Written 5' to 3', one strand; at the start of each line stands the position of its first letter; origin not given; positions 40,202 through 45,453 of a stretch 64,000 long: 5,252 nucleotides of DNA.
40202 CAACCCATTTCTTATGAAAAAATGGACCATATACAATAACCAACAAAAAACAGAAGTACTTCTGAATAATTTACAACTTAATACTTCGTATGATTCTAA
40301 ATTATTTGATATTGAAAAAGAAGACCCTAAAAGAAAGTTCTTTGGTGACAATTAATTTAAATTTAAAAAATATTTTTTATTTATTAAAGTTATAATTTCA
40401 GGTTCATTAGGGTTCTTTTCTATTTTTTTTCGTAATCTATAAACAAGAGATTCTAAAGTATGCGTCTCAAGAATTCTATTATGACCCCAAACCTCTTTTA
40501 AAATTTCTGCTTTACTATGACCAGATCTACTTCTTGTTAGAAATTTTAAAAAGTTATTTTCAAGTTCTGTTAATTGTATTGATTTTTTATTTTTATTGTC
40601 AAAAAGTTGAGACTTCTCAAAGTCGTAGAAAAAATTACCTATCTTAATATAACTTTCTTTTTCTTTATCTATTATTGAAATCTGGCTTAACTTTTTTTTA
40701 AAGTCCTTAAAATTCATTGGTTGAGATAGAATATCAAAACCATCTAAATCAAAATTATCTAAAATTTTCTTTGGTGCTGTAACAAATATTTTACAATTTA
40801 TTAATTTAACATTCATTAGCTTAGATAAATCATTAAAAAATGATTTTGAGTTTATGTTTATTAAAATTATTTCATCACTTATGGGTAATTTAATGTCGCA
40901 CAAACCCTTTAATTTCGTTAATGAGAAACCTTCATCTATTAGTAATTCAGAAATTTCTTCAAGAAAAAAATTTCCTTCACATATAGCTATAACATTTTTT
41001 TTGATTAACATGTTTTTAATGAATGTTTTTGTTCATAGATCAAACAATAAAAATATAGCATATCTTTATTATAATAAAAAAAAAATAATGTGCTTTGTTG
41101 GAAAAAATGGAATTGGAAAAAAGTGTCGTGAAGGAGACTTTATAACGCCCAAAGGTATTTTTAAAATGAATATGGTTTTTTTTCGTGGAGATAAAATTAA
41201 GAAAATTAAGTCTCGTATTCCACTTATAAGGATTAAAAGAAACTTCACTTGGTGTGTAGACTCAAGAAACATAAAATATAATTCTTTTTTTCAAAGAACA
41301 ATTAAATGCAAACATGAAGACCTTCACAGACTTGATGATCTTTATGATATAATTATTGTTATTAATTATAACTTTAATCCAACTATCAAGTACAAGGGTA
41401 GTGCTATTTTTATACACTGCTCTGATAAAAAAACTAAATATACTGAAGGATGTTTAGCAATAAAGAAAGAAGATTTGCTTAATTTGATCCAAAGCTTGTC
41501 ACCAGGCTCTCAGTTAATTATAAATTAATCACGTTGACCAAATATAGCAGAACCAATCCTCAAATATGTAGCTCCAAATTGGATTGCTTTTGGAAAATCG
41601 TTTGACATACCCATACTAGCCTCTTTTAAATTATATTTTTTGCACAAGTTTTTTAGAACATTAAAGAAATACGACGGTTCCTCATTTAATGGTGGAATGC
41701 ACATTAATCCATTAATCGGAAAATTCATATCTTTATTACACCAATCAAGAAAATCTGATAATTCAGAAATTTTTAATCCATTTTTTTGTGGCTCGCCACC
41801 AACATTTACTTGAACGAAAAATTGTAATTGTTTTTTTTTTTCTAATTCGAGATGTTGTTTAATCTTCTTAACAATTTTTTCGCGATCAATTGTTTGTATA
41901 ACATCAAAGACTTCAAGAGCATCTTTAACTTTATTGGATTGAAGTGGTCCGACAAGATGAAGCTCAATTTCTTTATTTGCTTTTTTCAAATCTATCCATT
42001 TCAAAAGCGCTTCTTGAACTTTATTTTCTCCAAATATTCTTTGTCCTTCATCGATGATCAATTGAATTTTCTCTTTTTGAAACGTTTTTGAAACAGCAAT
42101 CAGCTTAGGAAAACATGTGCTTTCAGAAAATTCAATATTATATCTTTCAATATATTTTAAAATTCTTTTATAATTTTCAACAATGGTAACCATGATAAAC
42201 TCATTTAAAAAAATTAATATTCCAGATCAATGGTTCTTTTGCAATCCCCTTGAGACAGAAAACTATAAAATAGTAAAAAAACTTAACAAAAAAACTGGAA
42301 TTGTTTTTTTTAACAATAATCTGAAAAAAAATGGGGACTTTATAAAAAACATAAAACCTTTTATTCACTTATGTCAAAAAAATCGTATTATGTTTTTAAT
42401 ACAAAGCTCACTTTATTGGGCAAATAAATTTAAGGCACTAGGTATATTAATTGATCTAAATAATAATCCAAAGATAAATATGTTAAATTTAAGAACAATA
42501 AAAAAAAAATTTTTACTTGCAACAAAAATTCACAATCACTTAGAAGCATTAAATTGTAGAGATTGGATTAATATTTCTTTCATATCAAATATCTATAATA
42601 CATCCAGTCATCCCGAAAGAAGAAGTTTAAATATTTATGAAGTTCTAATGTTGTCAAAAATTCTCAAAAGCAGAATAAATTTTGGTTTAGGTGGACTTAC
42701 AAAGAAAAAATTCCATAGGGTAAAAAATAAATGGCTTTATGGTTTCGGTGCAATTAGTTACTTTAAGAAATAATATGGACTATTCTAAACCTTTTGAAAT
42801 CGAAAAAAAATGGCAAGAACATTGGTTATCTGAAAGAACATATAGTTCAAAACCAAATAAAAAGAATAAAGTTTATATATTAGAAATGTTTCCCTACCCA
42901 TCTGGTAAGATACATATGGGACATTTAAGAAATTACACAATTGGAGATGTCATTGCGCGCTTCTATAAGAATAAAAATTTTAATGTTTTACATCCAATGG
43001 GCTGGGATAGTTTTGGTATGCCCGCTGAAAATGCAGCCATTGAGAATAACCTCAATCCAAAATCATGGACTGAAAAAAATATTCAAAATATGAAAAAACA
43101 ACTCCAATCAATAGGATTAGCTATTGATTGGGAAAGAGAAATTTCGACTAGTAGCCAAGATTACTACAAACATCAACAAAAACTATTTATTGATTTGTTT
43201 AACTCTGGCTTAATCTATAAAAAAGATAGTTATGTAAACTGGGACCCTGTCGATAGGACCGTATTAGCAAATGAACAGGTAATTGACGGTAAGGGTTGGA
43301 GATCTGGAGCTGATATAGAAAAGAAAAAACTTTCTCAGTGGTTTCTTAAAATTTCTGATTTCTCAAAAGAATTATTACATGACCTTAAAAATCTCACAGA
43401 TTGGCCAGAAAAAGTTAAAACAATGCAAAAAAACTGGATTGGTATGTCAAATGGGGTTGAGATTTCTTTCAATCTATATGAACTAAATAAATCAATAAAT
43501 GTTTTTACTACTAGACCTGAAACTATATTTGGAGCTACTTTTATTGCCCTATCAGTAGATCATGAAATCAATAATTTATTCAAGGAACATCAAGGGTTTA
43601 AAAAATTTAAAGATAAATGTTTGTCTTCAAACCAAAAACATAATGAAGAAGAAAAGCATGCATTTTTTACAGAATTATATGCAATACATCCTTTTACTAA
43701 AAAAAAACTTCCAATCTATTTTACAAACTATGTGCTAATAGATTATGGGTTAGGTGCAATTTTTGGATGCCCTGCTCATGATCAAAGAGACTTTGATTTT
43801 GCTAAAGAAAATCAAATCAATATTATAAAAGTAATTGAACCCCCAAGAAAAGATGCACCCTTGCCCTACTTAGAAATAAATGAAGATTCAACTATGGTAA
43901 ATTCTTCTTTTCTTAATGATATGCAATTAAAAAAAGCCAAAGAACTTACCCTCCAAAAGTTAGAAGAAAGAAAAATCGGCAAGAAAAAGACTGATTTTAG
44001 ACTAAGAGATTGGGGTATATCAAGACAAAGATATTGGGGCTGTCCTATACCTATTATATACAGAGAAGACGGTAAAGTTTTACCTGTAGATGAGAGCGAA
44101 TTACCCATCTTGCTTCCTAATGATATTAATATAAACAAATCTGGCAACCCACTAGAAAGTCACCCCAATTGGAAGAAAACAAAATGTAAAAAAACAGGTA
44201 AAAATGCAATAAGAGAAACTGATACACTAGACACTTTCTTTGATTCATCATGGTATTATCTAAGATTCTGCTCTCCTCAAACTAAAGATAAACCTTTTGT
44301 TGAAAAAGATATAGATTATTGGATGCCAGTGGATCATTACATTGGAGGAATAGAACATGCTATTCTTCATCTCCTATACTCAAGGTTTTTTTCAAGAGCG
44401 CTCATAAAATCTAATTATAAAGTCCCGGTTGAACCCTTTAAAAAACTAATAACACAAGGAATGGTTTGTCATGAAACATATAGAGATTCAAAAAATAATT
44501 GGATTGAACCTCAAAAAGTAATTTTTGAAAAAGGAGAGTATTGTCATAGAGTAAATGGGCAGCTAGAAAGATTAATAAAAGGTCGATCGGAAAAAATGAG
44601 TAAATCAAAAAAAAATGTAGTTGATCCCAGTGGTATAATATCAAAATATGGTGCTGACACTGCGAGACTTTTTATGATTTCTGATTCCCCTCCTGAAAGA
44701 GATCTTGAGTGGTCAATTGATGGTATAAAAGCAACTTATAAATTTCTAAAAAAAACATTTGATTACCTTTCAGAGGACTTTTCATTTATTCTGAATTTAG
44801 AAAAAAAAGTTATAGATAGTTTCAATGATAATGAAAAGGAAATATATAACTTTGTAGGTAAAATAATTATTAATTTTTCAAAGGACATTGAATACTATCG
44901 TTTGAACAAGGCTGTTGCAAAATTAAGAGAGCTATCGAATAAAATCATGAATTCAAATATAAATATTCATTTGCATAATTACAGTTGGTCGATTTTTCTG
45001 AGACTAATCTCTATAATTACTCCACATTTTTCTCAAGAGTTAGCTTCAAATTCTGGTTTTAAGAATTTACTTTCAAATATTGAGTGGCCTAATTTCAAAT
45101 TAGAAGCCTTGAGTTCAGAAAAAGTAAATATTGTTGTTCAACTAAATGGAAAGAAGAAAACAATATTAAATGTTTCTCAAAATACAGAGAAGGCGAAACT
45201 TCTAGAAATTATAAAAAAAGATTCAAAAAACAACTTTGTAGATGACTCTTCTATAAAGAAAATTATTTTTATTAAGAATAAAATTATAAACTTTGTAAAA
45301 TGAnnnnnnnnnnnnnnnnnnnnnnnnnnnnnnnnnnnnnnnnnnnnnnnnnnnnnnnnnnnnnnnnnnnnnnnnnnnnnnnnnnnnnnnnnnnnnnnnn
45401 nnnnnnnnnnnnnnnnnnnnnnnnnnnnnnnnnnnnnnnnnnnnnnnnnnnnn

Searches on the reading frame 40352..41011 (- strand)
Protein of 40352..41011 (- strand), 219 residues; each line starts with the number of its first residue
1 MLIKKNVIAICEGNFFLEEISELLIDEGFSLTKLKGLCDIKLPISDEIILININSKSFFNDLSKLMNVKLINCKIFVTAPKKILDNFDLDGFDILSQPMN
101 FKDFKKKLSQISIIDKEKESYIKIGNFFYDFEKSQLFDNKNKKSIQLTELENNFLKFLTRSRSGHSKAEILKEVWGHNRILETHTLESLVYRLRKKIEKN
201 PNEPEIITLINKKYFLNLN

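Call 69: search_protein_families(library=pfam, proteins=[window:40352-41011:-], max_evalue=0.001)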
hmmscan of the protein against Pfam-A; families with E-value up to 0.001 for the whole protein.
window:40352-41011:- (219 aa): 1 family
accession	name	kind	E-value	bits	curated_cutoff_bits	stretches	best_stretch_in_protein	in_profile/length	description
PF00486.34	Trans_reg_C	-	1.5e-11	44.6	26.2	1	143-209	2-69/77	Transcriptional regulatory protein, C terminal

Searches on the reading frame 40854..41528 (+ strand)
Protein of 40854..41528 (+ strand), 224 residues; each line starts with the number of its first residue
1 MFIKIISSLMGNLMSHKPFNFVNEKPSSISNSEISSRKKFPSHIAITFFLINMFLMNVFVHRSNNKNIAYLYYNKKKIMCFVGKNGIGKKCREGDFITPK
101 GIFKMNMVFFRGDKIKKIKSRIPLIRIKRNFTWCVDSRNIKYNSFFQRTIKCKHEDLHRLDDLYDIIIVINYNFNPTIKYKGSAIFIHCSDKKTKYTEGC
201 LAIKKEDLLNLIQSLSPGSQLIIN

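Call 72: search_protein_families(library=pfam, proteins=[window:40854-41528:+], max_evalue=0.0001)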
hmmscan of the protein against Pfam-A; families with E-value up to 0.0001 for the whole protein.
window:40854-41528:+ (224 aa): 1 family
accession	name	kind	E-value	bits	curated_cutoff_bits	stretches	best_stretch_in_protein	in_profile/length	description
PF03734.19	YkuD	-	1.6e-11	45.4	23.4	1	66-223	11-146/146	L,D-transpeptidase catalytic domain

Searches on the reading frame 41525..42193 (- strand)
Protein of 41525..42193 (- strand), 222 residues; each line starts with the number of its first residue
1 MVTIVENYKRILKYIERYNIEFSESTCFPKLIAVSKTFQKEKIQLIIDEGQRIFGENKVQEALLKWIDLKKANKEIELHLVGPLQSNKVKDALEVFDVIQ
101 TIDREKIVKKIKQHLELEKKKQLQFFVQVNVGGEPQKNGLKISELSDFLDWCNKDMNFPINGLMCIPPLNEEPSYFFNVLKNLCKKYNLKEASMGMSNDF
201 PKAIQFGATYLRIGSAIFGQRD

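Call 72: search_protein_families(library=pfam, proteins=[window:41525-42193:-], max_evalue=0.0001)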
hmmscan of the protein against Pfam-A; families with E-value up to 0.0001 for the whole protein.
window:41525-42193:- (222 aa): 1 family
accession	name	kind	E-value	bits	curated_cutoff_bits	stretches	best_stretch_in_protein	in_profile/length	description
PF01168.26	Ala_racemase_N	-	5.4e-14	52.9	24.1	1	30-221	22-219/220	Alanine racemase, N-terminal domain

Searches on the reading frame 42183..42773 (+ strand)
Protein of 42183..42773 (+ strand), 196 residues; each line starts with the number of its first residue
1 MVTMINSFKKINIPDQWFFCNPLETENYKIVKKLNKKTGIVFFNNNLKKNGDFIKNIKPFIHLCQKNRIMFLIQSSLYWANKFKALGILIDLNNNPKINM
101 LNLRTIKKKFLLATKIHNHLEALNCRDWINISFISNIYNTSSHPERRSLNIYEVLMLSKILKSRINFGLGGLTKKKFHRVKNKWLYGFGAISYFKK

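Call 72: search_protein_families(library=pfam, proteins=[window:42183-42773:+], max_evalue=0.0001)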
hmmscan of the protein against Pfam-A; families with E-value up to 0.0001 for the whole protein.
window:42183-42773:+ (196 aa): 1 family
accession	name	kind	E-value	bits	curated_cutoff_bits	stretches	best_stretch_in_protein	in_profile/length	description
PF02581.23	TMP-TENI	-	7.7e-07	29.1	27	1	34-182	22-168/180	Thiamine monophosphate synthase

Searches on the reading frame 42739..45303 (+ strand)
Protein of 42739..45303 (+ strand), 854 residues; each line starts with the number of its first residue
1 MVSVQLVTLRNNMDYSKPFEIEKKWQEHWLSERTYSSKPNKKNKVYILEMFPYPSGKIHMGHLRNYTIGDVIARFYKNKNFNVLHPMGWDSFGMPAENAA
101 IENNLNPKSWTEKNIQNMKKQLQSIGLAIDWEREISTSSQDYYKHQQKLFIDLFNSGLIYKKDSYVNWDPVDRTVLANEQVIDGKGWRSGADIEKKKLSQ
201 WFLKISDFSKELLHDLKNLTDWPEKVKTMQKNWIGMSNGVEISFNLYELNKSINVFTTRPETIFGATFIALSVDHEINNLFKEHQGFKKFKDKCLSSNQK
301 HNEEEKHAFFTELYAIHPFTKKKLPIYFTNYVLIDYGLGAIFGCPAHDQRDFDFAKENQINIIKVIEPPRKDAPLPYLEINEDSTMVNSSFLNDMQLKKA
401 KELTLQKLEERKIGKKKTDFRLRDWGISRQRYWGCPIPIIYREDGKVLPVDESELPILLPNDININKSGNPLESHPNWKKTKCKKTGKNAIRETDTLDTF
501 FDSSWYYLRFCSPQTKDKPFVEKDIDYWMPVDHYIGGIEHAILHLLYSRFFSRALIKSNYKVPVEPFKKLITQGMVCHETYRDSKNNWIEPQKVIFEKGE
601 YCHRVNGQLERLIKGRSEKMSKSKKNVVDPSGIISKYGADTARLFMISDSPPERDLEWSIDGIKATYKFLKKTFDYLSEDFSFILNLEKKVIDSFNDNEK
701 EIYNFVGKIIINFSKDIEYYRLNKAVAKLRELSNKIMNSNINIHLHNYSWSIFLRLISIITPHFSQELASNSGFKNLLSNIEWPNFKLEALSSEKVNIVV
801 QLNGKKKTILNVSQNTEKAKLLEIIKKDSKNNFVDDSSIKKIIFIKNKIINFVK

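Call 72: search_protein_families(library=pfam, proteins=[window:42739-45303:+], max_evalue=0.0001)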
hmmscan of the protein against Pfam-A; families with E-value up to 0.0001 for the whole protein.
window:42739-45303:+ (854 aa): 6 families
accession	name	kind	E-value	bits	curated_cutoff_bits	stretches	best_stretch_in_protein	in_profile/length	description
PF13603.12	tRNA-synt_1_2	-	1.8e-54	184.5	25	1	231-408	1-184/185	Leucyl-tRNA synthetase, editing domain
PF00133.28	tRNA-synt_1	-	4e-53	181.1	22.7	3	24-246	1-237/414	tRNA synthetases class I (I, L, M and V)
PF09334.17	tRNA-synt_1g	-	6.8e-33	114.4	20.1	2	48-181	4-135/391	tRNA synthetases class I (M)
PF08264.19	Anticodon_1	-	8.9e-12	45.6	25.1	1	700-819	2-145/148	Anticodon-binding domain of tRNA ligase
PF01406.26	tRNA-synt_1e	-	1.5e-06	28.2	27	0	55-162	20-124/301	tRNA synthetases class I (C) catalytic domain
PF01921.24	tRNA-synt_1f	-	4e-06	26.4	27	0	36-90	14-68/360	tRNA synthetases class I (K)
